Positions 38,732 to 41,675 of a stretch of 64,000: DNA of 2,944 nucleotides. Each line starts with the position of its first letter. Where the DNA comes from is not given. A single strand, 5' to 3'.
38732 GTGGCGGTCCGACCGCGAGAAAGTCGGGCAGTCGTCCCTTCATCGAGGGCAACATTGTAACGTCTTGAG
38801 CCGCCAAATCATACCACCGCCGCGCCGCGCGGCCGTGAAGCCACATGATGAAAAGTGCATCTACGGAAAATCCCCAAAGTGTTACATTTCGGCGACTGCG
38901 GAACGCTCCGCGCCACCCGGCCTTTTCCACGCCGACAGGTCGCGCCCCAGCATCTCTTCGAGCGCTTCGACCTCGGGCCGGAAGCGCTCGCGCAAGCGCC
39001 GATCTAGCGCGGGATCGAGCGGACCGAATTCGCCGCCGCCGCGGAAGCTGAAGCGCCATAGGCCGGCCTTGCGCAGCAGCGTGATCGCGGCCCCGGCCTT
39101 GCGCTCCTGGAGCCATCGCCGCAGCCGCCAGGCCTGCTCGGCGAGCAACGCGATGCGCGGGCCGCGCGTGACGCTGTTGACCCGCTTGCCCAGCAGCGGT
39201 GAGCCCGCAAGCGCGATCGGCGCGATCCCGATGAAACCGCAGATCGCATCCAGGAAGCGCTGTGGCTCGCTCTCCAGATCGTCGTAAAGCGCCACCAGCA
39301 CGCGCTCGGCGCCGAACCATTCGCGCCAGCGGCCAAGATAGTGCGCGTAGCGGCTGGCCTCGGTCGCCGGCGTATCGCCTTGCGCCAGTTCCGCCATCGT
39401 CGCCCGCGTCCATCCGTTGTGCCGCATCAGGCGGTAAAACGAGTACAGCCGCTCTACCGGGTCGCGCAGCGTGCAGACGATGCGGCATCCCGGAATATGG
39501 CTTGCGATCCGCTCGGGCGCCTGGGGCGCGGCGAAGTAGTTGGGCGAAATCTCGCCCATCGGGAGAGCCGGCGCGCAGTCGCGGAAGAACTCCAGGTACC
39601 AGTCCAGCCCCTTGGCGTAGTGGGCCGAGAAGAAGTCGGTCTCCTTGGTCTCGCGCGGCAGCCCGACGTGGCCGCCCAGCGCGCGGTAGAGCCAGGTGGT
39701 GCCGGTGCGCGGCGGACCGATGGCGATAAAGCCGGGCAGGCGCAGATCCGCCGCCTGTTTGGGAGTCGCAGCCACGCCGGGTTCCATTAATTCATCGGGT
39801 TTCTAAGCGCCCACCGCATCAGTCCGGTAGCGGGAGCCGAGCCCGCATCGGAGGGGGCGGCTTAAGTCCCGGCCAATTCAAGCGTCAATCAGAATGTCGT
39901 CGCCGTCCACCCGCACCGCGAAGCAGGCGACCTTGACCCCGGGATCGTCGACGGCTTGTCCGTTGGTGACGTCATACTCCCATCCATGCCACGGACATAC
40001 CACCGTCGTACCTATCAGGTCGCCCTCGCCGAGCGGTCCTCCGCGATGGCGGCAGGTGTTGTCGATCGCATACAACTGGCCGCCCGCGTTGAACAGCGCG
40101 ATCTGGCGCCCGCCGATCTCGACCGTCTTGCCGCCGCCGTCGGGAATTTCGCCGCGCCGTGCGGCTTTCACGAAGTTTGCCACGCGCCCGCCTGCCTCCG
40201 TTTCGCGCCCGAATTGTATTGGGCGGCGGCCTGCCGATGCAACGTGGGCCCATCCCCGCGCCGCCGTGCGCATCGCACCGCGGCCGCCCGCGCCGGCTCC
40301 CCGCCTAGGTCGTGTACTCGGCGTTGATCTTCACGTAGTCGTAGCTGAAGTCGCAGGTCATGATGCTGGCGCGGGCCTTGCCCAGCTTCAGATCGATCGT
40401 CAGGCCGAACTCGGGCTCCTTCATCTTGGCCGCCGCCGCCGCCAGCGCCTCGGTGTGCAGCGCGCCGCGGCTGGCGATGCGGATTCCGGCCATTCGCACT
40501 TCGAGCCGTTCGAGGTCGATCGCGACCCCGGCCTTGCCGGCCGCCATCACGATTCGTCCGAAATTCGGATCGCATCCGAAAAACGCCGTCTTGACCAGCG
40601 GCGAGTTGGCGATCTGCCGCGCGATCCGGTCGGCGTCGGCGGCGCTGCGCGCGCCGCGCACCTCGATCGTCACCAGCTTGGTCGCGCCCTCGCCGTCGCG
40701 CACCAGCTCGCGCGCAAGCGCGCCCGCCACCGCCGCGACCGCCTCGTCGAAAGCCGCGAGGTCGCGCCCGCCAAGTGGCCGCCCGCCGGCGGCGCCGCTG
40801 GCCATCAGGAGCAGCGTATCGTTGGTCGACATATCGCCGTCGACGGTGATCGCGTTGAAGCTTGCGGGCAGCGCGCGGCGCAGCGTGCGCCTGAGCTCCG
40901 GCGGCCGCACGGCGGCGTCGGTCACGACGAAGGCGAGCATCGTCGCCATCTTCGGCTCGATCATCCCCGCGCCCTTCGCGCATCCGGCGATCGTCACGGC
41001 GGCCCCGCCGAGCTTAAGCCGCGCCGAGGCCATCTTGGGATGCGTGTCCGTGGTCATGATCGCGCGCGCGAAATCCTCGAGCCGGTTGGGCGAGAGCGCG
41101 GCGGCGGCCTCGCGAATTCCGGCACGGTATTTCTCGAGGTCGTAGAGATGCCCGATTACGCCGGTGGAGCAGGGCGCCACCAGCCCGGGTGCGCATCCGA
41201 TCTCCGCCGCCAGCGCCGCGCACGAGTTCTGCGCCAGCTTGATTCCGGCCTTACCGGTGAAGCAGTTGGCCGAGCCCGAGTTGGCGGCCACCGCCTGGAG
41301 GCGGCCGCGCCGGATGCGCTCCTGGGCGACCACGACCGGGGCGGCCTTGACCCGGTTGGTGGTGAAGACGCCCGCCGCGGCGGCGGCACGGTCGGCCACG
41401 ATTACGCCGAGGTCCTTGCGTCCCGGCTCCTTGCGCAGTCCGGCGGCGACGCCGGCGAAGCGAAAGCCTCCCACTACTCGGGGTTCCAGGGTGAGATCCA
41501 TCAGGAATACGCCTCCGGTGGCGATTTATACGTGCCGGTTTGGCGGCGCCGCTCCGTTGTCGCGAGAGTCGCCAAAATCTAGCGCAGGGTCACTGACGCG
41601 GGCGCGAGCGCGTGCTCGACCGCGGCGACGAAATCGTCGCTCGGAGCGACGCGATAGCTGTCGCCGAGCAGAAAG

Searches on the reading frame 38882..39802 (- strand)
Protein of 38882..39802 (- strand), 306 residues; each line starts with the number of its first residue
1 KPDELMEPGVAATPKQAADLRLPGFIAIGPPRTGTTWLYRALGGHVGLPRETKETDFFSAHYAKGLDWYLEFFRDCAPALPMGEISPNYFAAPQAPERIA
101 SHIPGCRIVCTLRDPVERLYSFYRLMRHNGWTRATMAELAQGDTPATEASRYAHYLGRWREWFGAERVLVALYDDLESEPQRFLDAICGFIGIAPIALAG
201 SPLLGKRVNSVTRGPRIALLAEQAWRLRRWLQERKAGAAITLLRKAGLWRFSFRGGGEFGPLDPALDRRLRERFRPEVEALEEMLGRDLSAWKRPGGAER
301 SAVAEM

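Call 80: search_protein_families(library=pfam, proteins=[window:38882-39802:-], max_evalue=0.00001)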
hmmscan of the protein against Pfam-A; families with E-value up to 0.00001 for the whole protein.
window:38882-39802:- (306 aa): 2 families
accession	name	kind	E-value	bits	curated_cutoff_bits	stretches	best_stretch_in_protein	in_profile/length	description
PF13469.12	Sulfotransfer_3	-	1.4e-16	61.9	27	1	86-193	108-212/216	Sulfotransferase family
PF00685.33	Sulfotransfer_1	-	3.3e-14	53.3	22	1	26-194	5-182/255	Sulfotransferase domain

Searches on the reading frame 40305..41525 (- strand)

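Call 31: search_protein_families(library=pfam, proteins=[window:40305-41525:-], max_evalue=0.001)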
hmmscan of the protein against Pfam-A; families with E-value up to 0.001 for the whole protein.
window:40305-41525:- (406 aa): 1 family
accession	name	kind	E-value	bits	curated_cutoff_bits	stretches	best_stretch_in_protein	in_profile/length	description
PF01960.23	ArgJ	-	2.6e-140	467.9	32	1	23-406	2-377/377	ArgJ family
